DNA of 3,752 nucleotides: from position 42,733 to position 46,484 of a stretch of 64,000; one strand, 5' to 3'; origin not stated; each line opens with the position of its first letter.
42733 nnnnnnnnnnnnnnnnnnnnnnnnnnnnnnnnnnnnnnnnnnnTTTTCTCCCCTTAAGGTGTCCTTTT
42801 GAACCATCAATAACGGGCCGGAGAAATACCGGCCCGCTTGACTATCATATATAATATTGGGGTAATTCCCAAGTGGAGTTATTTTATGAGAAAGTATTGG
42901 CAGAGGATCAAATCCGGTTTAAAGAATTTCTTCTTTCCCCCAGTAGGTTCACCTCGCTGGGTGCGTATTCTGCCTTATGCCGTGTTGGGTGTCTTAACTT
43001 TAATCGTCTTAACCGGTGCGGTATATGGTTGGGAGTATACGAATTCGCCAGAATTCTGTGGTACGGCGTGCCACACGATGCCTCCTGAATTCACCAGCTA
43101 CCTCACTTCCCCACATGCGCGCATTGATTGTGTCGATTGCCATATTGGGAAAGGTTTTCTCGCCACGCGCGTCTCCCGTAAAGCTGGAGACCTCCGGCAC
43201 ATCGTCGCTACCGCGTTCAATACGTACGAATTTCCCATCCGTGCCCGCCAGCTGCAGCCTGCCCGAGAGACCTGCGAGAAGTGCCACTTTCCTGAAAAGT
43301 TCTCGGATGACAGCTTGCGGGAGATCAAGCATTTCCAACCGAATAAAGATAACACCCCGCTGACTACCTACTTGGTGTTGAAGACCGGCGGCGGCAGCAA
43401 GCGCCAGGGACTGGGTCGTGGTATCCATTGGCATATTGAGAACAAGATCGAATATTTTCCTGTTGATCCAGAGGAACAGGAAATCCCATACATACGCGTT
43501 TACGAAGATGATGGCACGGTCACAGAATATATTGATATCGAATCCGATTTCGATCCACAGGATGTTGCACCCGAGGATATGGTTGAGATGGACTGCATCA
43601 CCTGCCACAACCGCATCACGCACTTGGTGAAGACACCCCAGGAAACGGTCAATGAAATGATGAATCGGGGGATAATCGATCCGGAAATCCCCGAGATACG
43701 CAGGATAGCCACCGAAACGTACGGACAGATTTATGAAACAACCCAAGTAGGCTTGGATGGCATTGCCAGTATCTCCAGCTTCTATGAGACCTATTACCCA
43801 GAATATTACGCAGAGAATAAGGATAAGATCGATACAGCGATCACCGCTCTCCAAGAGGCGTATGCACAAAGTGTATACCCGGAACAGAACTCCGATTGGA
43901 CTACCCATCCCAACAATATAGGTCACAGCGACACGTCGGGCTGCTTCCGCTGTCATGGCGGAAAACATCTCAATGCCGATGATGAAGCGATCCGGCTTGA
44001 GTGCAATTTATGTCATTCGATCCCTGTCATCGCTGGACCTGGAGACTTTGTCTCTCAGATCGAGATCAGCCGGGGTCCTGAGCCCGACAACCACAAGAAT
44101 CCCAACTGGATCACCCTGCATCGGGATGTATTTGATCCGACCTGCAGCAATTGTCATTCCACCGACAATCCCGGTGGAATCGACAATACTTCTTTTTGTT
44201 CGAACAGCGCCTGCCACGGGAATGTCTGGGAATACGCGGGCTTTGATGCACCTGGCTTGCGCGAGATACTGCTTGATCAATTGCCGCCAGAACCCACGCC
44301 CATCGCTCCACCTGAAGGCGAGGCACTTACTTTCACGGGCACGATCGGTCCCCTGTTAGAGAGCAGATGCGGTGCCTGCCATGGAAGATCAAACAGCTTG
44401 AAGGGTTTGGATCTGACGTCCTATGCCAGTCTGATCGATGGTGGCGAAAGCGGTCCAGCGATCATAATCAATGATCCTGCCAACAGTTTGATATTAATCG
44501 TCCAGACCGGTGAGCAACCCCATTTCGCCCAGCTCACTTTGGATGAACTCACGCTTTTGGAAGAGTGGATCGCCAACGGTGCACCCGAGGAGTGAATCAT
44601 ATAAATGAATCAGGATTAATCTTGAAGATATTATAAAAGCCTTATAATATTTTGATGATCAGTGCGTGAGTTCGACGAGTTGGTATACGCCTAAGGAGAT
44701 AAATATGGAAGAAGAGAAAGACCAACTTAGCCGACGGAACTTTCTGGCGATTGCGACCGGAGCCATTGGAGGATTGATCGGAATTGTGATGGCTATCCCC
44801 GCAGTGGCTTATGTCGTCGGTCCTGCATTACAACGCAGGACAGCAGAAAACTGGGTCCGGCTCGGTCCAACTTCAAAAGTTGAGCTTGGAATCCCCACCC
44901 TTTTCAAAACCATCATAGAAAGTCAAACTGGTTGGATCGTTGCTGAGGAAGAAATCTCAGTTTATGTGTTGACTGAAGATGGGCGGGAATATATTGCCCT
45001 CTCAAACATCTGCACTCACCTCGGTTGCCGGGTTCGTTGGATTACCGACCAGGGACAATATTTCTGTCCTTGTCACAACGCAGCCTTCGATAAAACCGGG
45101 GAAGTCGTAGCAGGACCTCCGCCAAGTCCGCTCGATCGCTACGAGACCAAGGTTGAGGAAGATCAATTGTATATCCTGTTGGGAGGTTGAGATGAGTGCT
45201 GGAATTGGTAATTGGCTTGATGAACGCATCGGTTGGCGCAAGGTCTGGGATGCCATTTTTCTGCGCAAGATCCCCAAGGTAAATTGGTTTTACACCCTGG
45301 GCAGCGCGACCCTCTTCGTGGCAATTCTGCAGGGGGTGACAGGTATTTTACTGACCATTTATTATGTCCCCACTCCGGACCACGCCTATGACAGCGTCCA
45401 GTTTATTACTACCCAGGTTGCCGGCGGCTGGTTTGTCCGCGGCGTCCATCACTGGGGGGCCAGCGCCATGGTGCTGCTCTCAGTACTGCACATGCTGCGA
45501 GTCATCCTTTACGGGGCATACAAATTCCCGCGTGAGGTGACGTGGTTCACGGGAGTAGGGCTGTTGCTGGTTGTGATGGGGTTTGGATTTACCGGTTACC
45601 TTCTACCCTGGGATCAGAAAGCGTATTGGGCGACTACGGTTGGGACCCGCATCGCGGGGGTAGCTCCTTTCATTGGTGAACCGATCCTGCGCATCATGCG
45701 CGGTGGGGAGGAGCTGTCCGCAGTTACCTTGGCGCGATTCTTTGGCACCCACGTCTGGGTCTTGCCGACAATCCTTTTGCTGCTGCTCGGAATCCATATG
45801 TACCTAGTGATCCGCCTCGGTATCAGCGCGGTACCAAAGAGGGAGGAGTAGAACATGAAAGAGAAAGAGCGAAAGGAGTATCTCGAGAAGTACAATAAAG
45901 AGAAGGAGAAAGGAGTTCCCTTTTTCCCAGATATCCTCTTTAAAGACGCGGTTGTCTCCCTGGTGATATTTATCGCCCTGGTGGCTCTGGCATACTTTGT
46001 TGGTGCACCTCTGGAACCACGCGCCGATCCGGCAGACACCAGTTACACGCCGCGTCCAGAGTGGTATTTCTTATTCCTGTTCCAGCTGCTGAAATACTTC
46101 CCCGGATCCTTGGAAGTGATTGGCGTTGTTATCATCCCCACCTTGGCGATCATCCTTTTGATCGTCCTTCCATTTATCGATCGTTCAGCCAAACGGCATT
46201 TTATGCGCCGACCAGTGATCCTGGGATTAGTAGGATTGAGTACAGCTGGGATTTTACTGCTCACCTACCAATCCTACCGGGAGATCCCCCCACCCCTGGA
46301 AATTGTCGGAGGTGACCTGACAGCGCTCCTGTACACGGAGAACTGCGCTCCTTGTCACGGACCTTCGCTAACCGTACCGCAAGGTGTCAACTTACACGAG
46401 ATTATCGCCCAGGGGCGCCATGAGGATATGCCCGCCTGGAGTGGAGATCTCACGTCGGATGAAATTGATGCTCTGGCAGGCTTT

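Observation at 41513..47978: Five-gene Rieske/cytochrome b operon carrying 23 CXXCH plus one CX4CH: octahaem, NapC/NirT-like nonahaem, Rieske, b6, subunit IV fused to seven cyt c domains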

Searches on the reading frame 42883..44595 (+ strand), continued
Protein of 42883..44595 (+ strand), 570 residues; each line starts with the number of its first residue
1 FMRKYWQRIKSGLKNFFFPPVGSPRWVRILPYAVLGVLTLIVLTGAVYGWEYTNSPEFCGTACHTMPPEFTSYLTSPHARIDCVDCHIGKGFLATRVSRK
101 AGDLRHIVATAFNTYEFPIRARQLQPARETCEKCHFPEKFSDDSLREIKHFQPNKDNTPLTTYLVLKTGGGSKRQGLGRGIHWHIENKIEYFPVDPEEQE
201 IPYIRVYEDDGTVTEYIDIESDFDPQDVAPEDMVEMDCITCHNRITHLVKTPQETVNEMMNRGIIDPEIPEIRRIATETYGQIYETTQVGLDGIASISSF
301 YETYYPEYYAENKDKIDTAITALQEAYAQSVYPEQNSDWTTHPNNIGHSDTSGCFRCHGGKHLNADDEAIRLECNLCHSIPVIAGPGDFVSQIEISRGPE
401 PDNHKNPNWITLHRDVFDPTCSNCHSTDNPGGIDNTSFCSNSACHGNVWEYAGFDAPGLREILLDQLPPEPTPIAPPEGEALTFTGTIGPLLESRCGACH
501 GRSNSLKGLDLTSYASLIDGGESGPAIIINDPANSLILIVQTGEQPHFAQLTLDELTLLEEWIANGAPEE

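Call 59: find_encoding_contigs(protein=P0228, flank=7000, max_places=1)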
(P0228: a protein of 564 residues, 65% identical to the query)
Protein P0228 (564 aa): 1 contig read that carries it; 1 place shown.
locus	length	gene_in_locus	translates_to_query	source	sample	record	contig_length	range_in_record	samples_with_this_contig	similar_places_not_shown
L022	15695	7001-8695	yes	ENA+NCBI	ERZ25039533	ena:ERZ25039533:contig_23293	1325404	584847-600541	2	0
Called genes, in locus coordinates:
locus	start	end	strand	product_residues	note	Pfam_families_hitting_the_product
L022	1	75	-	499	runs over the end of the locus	PF07730:HisKA_3, PF13581:HATPase_c_2 (weak), PF02518:HATPase_c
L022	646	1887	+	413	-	PF01391:Collagen (weak), PF22113:Mtrc-MtrF_II-IV_dom (faint), PF09699:Paired_CXXCH_1 (faint), PF14537:Cytochrom_c3_2 (faint), PF13435:Cytochrome_C554 (faint), PF14522:Cytochrome_C7 (weak)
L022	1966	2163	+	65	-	-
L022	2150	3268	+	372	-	PF14522:Cytochrome_C7 (faint), PF14537:Cytochrom_c3_2 (weak), PF09699:Paired_CXXCH_1 (weak)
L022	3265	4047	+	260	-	PF01292:Ni_hydr_CYTB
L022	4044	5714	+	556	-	PF02085:Cytochrom_CIII (faint), PF14522:Cytochrome_C7 (faint), PF09699:Paired_CXXCH_1 (faint), PF14537:Cytochrom_c3_2 (faint)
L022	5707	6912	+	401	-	PF01292:Ni_hydr_CYTB, PF07635:PSCyt1 (weak)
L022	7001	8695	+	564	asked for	PF03264:Cytochrom_NNT, PF14537:Cytochrom_c3_2 (faint), PF13442:Cytochrome_CBB3 (faint), PF07635:PSCyt1 (weak)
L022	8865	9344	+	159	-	PF00355:Rieske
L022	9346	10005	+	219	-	PF00033:Cytochrome_B, PF13631:Cytochrom_B_N_2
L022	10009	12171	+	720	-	PF00032:Cytochrom_B_C, PF13442:Cytochrome_CBB3, PF14495:Cytochrom_C550 (faint), PF13442:Cytochrome_CBB3, PF00034:Cytochrom_C, PF13442:Cytochrome_CBB3, PF00034:Cytochrom_C (weak), PF13442:Cytochrome_CBB3, +3 more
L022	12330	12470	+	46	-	-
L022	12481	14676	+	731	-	-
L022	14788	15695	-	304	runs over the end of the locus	PF13248:Zn_ribbon_3 (faint), PF13240:Zn_Ribbon_1 (weak)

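Call 60: find_encoding_contigs(protein=P0221, flank=7000, max_places=1)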
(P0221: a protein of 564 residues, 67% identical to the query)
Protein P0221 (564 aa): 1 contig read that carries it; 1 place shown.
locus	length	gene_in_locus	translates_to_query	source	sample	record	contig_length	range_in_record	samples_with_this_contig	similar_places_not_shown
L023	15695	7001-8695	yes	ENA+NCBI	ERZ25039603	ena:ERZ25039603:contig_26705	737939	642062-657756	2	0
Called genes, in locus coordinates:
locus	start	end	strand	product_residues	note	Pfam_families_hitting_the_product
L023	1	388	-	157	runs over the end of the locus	PF03918:CcmH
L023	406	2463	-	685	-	PF01578:Cytochrom_C_asm, PF16327:CcmF_C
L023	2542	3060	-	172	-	PF03100:CcmE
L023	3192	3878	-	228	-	PF00072:Response_reg, PF00196:GerE, PF08281:Sigma70_r4_2 (weak), PF13384:HTH_23 (weak)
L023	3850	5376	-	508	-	PF07730:HisKA_3, PF02518:HATPase_c, PF13581:HATPase_c_2 (weak)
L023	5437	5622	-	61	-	-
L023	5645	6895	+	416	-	PF09699:Paired_CXXCH_1 (faint), PF14522:Cytochrome_C7 (faint), PF14537:Cytochrom_c3_2 (faint), PF13435:Cytochrome_C554 (faint)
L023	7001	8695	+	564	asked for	PF03264:Cytochrom_NNT, PF14537:Cytochrom_c3_2 (faint)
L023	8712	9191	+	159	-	PF00355:Rieske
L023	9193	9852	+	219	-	PF00033:Cytochrome_B, PF13631:Cytochrom_B_N_2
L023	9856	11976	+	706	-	PF00032:Cytochrom_B_C, PF13442:Cytochrome_CBB3, PF14495:Cytochrom_C550 (faint), PF13442:Cytochrome_CBB3, PF00034:Cytochrom_C, PF13442:Cytochrome_CBB3, PF00034:Cytochrom_C (weak), PF13442:Cytochrome_CBB3, +2 more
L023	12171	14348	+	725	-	PF02085:Cytochrom_CIII (faint), PF14537:Cytochrom_c3_2 (faint), PF14522:Cytochrome_C7 (faint)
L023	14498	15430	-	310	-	PF13240:Zn_Ribbon_1 (weak), PF13248:Zn_ribbon_3 (weak)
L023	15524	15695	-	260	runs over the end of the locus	PF13555:AAA_29 (faint), PF00005:ABC_tran, PF13304:AAA_21 (faint)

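Call 61: find_encoding_contigs(protein=P0232, flank=7000, max_places=1)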
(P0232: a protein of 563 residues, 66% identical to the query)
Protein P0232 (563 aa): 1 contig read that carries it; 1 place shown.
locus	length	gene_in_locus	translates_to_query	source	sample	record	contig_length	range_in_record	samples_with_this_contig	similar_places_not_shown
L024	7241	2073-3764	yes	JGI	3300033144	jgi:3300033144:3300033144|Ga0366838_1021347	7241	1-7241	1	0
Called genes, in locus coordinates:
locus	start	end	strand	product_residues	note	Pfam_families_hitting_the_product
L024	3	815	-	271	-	?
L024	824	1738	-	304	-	PF00126:HTH_1, PF03466:LysR_substrate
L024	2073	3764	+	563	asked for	PF03264:Cytochrom_NNT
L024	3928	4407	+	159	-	PF00355:Rieske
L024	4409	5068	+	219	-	PF00033:Cytochrome_B, PF13631:Cytochrom_B_N_2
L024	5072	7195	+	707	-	PF00032:Cytochrom_B_C, PF14376:Haem_bd (faint), PF13442:Cytochrome_CBB3, PF13442:Cytochrome_CBB3, PF00034:Cytochrom_C, PF13442:Cytochrome_CBB3, PF00034:Cytochrom_C (weak), PF13442:Cytochrome_CBB3, +3 more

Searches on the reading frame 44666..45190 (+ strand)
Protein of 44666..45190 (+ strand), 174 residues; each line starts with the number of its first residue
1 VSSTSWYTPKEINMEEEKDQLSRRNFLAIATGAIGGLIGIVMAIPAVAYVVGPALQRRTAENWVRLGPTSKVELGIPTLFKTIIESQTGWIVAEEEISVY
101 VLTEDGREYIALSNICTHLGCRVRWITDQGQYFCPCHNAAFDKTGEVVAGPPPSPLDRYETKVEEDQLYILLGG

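Call 4: search_protein_families(library=pfam, proteins=[window:44666-45190:+], max_evalue=0.01)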
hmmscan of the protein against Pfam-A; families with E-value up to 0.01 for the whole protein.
window:44666-45190:+ (174 aa): 4 families
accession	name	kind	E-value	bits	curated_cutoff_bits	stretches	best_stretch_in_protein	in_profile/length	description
PF00355.32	Rieske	-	1.1e-12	48.1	20.3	1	93-159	22-87/88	Rieske [2Fe-2S] domain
PF10399.14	UCR_Fe-S_N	-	4.9e-05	23.1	24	1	15-46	3-34/41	Ubiquitinol-cytochrome C reductase Fe-S subunit TAT signal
PF25471.1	TM_PetC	-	0.00053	20.1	37.1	1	21-54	7-40/48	Iron-sulfur subunit PetC transmembrane anchor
PF07474.17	G2F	-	0.008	16.4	23.5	0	92-127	19-54/184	G2F domain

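Call 5: search_protein_families(library=ncbifam, proteins=[window:44666-45190:+], max_evalue=0.01)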
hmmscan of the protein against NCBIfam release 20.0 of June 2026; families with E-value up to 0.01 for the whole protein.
window:44666-45190:+ (174 aa): 11 families
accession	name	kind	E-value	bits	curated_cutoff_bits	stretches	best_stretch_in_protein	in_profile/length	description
NF045928.1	Cytb6fFeSPetC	equivalog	3.9e-20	72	250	1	14-168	5-160/179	cytochrome b6-f complex iron-sulfur subunit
NF010001.0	PRK13474.1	subfamily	1.1e-19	70.5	154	1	14-170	5-161/178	cytochrome b6-f complex iron-sulfur subunit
TIGR01416.1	Rieske_proteo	equivalog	2.7e-18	66.6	97.4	1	101-167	101-171/176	ubiquinol-cytochrome c reductase iron-sulfur subunit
NF050121.1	bc1_QcrA_actin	exception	1.6e-10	41.1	275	1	108-166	239-300/319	cytochrome bc1 complex Rieske iron-sulfur subunit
TIGR02694.1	arsenite_ox_S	equivalog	3.6e-08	33.4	95.65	1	107-165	49-109/129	arsenate reductase (azurin) small subunit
NF041174.1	SDX_Thmprot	equivalog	4.1e-07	30.1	170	1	94-159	22-91/109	sulredoxin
NF042948.2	3PPDioc_HcaC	equivalog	6.1e-07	29.7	150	1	98-172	26-102/105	3-phenylpropionate/cinnamic acid dioxygenase ferredoxin subunit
NF007422.0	PRK09965.1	equivalog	1.1e-06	28.6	113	1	92-172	21-100/106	bifunctional 3-phenylpropionate/cinnamic acid dioxygenase ferredoxin subunit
NF041683.1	ant_diox_AndAb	equivalog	0.00025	21.2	150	1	87-170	16-98/100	anthranilate 1,2-dioxygenase ferredoxin subunit AndAb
TIGR02377.1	MocE_fam_FeS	subfamily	0.0012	18.8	136.15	1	107-170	34-99/101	MocE family 2Fe-2S type ferredoxin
TIGR02378.1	nirD_assim_sml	equivalog_domain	0.0089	16.2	74.65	0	84-171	11-104/105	nitrite reductase small subunit NirD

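Call 28: search_solved_structures(query=window:44666-45190:+, max_evalue=0.00001, show_alignments=1)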
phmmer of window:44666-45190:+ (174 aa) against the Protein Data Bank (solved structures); distinct sequences matched with E-value up to 0.00001: 66 (the best 60 are shown).
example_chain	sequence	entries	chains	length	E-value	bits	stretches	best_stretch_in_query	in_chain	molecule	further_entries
8hn2_A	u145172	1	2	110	4.3e-16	62.4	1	87-170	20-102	Cytochrome b6-f complex iron-sulfur subunit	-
2zt9_D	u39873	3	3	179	1.9e-15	60.3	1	20-169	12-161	Cytochrome b6-f complex iron-sulfur subunit 1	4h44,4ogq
9rk3_A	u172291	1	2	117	2.3e-14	56.8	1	95-167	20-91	Similar to Rieske 2Fe-2S iron sulfur protein (Cytochrome b6-F complex)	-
2e74_D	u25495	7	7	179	3e-14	56.4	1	20-169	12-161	Cytochrome b6-f complex iron-sulfur subunit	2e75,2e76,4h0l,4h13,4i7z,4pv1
3azc_A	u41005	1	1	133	3.2e-14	56.3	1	100-168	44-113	Cytochrome b6-f complex iron-sulfur subunit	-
1vf5_D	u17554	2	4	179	4.2e-14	55.9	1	20-169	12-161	RIESKE IRON-SULFUR PROTEIN | Cytochrome b6-f complex iron-sulfur subunit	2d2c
7zxy_D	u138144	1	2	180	2.8e-13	53.3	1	18-168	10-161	Cytochrome b6-f complex iron-sulfur subunit 2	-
7r0w_D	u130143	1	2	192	2.8e-13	53.2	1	17-168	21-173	Rieske domain, PetC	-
3fou_A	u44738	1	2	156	5.1e-13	52.4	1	95-168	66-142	Quinol-cytochrome c reductase, Rieske iron-sulfur subunit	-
1nyk_A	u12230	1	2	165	5.8e-13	52.2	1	95-168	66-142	Rieske iron-sulfur protein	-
5cxm_A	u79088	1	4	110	6.8e-12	48.7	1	108-168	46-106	Cytochrome b6/f complex iron-sulfur subunit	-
6kls_A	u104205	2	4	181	1.1e-11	48.1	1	105-170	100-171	Rieske-I iron sulfur protein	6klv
1q90_C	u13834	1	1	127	1.6e-11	47.6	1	102-164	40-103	Cytochrome B6-F complex iron-sulfur subunit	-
9rk4_A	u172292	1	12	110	2.1e-11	47.2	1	99-161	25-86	Similar to the Rieske Protein II of bc1 complex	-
2num_A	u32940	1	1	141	1.8e-09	40.9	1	99-156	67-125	Ubiquinol-cytochrome c reductase iron-sulfur subunit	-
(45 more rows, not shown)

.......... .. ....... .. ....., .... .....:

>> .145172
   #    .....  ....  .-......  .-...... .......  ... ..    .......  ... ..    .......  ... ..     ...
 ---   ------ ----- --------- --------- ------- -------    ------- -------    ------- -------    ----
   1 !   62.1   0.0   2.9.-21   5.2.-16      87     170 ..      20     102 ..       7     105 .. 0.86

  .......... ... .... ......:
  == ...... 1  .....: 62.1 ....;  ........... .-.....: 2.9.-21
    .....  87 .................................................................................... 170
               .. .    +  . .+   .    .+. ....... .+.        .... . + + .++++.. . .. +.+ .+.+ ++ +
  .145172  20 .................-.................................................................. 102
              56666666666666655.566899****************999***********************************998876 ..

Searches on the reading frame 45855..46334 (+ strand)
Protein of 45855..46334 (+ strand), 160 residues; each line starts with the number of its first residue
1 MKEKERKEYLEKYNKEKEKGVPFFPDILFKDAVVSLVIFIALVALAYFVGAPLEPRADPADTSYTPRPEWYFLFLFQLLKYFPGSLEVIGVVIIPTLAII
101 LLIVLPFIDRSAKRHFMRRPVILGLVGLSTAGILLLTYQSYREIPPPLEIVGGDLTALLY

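Call 35: search_protein_representatives(protein=window:45855-46334:+)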
Query: 160 residues. Proteins with E-value up to 0.001 (for the whole library): 2697; up to 1e-10: 1103; up to 1e-30: 78. The best 150 are listed.
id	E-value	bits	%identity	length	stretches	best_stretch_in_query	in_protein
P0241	8.6e-65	233.6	67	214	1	1-160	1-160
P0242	7.0e-61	220.9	69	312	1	1-160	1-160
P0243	3.0e-59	215.6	61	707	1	1-160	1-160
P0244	4.2e-59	215.1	64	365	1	2-160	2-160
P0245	8.1e-56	204.4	56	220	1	1-160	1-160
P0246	4.8e-54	198.7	57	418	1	3-160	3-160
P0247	2.2e-53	196.5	60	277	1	1-160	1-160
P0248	3.7e-52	192.6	62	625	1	1-158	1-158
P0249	1.5e-51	190.5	59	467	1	1-160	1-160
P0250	2.2e-51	190.0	62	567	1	1-145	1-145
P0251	6.4e-51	188.5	59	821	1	1-145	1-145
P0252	4.4e-48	179.3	67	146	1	1-116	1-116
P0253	1.8e-47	177.3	78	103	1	1-102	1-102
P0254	1.7e-46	174.2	55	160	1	1-148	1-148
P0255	2.2e-44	167.3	49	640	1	1-156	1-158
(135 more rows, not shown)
